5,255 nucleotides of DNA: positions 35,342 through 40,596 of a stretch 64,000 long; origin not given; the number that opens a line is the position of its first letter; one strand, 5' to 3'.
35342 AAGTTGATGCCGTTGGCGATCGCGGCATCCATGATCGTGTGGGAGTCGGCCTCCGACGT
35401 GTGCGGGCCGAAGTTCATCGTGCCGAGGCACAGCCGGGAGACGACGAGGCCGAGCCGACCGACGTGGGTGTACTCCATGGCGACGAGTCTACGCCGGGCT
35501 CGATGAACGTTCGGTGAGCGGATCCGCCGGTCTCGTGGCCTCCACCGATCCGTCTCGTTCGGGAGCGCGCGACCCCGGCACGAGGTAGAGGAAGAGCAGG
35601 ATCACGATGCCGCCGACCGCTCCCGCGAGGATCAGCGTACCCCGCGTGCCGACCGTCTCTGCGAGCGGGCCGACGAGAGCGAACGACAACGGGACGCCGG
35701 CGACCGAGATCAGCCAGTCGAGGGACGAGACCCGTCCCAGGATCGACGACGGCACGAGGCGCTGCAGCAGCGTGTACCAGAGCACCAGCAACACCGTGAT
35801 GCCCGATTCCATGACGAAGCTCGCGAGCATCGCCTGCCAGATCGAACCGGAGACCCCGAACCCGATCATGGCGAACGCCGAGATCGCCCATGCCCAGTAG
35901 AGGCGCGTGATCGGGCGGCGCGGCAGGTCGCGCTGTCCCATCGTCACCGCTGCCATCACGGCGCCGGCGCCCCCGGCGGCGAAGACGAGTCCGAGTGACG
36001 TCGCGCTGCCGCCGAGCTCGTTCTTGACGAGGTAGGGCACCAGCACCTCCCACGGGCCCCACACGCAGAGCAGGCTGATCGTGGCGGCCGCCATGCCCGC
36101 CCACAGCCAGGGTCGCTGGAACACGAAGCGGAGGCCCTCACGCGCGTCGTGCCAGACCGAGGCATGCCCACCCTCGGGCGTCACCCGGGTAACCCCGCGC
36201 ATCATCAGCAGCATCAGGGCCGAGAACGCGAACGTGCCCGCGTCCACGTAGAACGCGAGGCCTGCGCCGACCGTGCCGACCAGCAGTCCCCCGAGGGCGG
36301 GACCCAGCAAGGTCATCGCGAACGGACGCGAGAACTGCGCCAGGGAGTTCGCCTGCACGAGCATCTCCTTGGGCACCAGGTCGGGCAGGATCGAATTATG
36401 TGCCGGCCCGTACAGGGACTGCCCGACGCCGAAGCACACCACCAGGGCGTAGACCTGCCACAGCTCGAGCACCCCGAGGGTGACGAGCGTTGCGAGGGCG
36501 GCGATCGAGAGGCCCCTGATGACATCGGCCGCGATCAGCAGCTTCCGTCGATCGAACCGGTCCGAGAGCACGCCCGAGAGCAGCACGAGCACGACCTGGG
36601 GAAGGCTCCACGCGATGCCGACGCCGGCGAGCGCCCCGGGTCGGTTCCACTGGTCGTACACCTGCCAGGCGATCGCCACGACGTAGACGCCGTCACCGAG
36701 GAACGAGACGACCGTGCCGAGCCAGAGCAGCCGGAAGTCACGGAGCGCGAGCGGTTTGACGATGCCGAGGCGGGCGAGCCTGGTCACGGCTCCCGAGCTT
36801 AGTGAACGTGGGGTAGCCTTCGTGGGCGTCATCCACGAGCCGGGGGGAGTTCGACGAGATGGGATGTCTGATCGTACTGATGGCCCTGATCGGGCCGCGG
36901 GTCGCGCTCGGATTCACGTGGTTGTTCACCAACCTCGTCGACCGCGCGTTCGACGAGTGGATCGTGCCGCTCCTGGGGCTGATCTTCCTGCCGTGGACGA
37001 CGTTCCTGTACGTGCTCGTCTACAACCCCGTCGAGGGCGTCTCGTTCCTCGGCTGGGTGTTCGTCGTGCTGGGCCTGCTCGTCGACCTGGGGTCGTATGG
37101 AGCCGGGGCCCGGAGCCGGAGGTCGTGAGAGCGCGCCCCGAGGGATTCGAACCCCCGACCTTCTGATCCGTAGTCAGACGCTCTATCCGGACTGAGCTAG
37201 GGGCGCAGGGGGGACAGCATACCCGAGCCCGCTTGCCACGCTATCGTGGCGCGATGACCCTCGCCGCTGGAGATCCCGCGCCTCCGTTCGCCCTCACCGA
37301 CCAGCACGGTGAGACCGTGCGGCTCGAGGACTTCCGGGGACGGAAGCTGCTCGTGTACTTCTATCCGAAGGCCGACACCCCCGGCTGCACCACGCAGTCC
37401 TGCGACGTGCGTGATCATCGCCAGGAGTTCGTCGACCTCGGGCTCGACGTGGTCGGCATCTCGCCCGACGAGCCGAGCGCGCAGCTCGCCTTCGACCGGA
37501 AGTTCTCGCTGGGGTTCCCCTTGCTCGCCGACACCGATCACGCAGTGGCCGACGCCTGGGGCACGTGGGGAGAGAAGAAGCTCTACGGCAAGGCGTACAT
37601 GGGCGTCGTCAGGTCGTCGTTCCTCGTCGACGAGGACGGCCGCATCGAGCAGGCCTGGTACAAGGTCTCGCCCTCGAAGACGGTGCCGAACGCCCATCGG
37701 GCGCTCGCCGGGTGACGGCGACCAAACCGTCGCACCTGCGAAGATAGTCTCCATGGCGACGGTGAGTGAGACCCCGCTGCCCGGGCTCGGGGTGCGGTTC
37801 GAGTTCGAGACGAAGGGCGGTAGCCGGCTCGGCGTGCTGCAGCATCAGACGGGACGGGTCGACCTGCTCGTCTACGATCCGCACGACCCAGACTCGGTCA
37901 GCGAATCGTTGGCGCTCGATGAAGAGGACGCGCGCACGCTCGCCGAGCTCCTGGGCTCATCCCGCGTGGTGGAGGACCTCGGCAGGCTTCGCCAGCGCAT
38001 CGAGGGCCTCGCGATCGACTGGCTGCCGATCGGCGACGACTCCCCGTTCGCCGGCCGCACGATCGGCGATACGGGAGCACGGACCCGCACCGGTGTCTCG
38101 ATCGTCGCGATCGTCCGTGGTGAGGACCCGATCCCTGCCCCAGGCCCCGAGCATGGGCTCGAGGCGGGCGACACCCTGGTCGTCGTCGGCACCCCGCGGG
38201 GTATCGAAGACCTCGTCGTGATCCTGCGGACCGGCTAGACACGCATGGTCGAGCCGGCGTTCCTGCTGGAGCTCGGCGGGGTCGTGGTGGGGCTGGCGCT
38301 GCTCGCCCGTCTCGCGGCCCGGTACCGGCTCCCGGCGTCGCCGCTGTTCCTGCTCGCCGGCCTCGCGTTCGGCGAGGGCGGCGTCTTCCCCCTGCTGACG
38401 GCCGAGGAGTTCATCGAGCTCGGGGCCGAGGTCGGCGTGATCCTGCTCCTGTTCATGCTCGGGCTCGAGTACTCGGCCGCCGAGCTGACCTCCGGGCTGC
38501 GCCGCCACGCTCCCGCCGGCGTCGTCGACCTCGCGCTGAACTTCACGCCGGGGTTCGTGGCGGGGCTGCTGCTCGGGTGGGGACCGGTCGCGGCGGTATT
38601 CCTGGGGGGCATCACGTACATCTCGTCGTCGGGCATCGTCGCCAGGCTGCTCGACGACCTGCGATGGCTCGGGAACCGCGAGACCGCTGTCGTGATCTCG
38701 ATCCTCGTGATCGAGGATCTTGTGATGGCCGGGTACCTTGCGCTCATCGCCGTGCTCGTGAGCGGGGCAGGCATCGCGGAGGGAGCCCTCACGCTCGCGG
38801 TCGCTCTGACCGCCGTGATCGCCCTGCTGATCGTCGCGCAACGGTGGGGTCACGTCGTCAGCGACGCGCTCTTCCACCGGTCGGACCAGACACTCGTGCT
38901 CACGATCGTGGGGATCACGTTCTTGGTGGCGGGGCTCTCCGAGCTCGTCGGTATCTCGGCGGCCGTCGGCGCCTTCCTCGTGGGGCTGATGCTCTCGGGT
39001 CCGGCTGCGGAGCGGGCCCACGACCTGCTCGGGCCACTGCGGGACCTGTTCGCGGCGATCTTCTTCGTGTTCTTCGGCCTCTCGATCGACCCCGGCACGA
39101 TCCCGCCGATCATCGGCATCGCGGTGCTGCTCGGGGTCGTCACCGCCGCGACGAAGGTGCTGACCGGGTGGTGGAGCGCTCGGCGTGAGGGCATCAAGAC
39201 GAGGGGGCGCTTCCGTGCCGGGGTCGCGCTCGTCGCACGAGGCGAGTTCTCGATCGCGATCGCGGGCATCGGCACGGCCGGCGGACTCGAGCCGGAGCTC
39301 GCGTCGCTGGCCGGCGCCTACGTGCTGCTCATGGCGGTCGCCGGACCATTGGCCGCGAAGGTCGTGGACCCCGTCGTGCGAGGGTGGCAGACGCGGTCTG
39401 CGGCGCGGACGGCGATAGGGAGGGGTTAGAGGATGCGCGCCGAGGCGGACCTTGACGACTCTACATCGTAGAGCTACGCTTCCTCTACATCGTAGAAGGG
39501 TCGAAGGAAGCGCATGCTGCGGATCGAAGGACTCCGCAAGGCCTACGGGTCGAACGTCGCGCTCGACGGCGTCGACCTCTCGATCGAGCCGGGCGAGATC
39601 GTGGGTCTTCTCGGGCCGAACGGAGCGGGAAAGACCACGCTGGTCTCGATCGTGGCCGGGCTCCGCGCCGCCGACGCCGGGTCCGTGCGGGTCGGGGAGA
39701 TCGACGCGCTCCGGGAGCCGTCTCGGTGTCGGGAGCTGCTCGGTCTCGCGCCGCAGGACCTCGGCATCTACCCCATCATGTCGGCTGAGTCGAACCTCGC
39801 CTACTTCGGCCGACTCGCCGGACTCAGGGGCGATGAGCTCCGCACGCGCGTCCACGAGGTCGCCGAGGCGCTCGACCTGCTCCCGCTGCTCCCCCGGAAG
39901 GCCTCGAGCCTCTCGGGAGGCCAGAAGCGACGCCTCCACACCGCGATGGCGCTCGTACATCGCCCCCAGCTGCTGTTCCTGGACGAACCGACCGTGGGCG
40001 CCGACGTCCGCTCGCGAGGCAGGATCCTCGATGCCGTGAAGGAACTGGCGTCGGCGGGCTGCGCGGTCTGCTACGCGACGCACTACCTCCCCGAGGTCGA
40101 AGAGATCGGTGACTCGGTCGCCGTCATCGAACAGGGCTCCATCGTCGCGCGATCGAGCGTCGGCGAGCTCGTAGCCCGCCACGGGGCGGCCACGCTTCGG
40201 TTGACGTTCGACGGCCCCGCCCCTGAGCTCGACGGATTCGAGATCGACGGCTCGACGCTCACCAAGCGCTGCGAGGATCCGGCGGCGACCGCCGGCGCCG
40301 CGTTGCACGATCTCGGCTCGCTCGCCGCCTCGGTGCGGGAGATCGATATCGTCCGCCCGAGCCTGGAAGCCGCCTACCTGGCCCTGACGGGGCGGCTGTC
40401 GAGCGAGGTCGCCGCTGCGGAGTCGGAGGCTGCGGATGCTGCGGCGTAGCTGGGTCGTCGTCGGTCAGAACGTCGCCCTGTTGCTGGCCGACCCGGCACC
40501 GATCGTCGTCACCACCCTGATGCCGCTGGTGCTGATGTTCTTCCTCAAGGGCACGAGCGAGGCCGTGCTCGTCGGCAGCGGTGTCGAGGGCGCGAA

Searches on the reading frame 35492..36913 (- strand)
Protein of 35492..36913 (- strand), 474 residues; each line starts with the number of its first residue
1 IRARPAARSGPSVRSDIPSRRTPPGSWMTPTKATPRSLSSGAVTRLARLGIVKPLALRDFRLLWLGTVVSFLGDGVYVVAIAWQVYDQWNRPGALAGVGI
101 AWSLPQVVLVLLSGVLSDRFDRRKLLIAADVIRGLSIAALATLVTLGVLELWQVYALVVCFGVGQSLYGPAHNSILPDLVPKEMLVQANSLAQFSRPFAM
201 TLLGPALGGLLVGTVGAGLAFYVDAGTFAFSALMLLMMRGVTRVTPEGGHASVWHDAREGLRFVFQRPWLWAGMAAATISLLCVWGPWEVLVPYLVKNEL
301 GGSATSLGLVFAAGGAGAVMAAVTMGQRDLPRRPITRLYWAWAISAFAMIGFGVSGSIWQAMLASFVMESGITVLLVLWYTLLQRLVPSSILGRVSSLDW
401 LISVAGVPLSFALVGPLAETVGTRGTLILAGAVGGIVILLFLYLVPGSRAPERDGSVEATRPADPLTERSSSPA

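Call 21: search_protein_families(library=pfam, proteins=[window:35492-36913:-], max_evalue=0.01)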
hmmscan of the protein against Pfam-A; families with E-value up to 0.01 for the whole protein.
window:35492-36913:- (474 aa): 2 families
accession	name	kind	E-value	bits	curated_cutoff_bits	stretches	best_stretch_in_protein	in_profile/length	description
PF05977.19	MFS_3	-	1.4e-40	139.7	27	1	53-441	5-390/524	Transmembrane secretion effector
PF07690.21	MFS_1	-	2.2e-35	122.6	33.4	2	63-398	1-334/347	Major Facilitator Superfamily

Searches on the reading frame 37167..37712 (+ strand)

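Call 21: search_protein_families(library=pfam, proteins=[window:37167-37712:+], max_evalue=0.01)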
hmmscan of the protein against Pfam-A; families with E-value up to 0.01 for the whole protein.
window:37167-37712:+ (182 aa): 3 families
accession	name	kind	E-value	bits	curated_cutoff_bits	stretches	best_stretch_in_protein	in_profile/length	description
PF00578.27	AhpC-TSA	-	1.3e-36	125.7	26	1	35-162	2-123/124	AhpC/TSA family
PF08534.16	Redoxin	-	1.4e-26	93.5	26.6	1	34-180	2-148/148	Redoxin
PF02630.20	SCO1-SenC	-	0.0018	18.6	22.8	1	39-66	2-29/134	SCO1/SenC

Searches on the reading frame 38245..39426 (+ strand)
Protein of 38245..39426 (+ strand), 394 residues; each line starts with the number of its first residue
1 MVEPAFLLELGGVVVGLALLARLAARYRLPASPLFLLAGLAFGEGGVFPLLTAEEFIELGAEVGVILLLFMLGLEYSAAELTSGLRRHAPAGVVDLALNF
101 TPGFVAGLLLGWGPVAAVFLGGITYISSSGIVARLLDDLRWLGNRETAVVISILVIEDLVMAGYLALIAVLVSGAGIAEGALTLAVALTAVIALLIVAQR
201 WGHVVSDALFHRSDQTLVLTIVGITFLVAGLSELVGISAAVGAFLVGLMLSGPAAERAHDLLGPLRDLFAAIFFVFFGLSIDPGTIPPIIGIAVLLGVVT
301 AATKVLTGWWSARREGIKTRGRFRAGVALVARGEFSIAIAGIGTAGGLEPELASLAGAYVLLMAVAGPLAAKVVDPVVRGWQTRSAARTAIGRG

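Call 21: search_protein_families(library=pfam, proteins=[window:38245-39426:+], max_evalue=0.01)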
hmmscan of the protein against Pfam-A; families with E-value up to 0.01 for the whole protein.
window:38245-39426:+ (394 aa): 1 family
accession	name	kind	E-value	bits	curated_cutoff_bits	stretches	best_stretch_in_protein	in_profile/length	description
PF00999.27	Na_H_Exchanger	-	3.1e-48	165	26.2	1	17-369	3-372/375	Sodium/hydrogen exchanger, transmembrane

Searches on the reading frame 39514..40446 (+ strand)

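Call 21: search_protein_families(library=pfam, proteins=[window:39514-40446:+], max_evalue=0.01)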
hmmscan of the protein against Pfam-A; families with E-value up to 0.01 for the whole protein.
window:39514-40446:+ (311 aa): 4 families
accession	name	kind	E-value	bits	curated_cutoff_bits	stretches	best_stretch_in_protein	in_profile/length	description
PF00005.33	ABC_tran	-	6.4e-29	101.7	25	1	17-160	1-136/137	ABC transporter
PF13304.12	AAA_21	-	8.5e-08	33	27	0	29-53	1-25/304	AAA domain, putative AbiEii toxin, Type IV TA system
PF02702.23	KdpD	-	0.001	19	26.1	1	114-207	46-139/210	Osmosensitive K+ channel His kinase sensor domain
PF00004.35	AAA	-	0.0081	17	21.2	0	32-64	3-35/131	ATPase family associated with various cellular activities (AAA)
